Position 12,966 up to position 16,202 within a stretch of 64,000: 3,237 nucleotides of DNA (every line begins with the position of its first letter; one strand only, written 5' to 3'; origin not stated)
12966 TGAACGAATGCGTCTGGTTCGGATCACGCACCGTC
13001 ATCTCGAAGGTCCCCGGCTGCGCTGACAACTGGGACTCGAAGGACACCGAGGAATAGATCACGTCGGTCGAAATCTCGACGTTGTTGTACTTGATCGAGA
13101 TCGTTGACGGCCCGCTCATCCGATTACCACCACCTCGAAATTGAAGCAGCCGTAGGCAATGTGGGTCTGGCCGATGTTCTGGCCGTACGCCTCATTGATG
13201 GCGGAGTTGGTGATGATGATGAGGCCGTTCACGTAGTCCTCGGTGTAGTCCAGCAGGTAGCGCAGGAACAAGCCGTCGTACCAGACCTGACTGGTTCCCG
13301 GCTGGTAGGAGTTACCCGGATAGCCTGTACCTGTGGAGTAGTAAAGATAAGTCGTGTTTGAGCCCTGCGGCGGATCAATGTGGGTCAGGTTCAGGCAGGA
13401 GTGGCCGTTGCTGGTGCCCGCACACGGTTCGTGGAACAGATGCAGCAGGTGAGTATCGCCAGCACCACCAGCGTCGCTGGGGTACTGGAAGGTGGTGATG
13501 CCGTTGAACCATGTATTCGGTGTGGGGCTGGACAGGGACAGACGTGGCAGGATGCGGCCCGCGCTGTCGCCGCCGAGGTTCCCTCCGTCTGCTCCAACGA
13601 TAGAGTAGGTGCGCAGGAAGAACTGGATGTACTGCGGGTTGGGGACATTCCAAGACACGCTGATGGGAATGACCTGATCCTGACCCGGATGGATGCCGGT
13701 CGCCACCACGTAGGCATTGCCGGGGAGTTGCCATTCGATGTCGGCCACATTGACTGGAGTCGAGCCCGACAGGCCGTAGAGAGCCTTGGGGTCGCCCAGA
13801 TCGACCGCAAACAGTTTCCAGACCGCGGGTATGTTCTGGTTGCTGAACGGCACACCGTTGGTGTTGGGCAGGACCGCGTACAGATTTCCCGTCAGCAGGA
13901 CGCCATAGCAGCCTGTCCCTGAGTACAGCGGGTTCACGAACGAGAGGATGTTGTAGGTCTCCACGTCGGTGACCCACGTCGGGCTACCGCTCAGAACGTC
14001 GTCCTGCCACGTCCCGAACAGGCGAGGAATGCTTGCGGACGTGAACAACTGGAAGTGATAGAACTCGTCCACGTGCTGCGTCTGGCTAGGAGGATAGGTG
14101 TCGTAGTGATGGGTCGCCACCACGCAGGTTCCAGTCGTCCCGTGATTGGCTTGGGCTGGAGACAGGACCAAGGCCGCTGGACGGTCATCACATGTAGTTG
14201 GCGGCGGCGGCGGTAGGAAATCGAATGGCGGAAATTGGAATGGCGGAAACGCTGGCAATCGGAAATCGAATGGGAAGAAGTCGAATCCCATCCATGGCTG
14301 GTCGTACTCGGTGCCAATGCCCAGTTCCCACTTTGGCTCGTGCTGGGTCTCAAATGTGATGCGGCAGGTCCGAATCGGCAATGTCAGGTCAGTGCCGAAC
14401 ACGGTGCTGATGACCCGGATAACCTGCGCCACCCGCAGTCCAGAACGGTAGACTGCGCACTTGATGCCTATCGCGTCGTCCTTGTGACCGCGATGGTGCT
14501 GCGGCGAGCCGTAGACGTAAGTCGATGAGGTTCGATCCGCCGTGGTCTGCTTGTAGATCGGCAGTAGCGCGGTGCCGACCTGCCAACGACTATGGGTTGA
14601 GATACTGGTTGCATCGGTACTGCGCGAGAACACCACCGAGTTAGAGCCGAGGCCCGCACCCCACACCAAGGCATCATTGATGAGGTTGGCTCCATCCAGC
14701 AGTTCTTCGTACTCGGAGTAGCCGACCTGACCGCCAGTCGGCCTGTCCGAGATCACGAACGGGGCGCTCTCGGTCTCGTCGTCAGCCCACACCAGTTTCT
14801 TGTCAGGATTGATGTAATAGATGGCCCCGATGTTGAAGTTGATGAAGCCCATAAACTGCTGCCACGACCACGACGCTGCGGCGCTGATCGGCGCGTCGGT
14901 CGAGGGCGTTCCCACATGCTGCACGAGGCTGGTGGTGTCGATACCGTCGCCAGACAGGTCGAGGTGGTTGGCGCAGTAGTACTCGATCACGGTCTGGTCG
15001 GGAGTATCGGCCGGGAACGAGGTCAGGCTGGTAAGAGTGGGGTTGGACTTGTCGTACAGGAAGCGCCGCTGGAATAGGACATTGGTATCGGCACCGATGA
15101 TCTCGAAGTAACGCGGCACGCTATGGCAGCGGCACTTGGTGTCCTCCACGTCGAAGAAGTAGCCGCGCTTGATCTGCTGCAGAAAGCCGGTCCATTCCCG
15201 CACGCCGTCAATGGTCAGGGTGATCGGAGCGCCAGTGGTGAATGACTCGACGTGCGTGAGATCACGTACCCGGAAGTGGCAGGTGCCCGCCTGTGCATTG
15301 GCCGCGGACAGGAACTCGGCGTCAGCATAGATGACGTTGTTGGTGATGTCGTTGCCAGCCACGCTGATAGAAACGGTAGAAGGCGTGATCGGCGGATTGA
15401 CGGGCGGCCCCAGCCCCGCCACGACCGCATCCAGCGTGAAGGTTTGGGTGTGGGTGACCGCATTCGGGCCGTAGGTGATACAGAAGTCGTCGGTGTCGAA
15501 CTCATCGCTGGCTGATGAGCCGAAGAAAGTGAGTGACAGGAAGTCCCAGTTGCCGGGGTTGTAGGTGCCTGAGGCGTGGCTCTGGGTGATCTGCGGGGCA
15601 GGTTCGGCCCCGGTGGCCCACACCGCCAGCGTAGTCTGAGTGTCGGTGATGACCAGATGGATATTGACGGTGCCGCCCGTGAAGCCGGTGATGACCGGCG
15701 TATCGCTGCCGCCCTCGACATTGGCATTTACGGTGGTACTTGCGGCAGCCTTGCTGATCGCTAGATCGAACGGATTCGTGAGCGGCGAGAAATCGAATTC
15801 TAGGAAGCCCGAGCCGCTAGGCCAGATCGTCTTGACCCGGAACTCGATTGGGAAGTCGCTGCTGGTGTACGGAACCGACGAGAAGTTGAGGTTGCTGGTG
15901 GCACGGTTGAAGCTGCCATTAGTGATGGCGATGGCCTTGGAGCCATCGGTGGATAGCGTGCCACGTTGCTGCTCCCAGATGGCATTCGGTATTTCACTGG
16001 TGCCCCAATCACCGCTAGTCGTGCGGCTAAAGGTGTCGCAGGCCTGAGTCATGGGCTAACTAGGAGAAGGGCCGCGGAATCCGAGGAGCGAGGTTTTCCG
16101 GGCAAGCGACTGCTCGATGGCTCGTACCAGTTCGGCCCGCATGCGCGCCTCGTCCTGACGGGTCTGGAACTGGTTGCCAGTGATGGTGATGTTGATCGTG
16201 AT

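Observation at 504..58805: Three early promoters share a conserved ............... element; two carry an identical 16-mer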

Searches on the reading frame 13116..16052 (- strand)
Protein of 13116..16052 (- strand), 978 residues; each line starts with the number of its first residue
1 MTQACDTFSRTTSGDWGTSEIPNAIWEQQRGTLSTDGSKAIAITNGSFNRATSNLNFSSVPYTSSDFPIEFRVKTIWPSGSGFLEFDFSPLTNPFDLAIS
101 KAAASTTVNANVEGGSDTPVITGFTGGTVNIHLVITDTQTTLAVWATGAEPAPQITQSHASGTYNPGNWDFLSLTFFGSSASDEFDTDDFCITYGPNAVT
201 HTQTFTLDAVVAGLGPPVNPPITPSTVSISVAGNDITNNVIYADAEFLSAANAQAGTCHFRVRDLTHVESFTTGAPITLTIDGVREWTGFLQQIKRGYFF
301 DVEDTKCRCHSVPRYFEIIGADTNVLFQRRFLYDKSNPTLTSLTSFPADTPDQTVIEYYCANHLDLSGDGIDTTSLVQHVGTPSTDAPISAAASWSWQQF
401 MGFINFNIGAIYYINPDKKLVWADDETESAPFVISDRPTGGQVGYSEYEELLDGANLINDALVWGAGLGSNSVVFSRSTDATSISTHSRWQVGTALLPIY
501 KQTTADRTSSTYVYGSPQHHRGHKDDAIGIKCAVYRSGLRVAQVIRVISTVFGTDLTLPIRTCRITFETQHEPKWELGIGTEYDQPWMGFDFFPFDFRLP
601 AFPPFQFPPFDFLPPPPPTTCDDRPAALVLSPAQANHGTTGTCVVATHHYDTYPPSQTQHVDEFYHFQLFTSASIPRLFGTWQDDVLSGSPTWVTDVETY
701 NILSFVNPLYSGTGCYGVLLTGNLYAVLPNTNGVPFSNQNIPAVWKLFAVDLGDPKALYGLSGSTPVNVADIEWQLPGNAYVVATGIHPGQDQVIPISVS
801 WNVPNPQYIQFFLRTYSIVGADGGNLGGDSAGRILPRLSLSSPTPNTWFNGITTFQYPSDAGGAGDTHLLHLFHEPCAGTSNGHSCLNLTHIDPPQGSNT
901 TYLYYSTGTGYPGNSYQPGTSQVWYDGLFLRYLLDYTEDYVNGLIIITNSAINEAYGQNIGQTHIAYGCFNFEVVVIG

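Call 14: search_protein_families(library=pfam, proteins=[window:13116-16052:-], max_evalue=0.001)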
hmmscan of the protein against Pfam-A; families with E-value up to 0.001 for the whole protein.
window:13116-16052:- (978 aa): 0 families
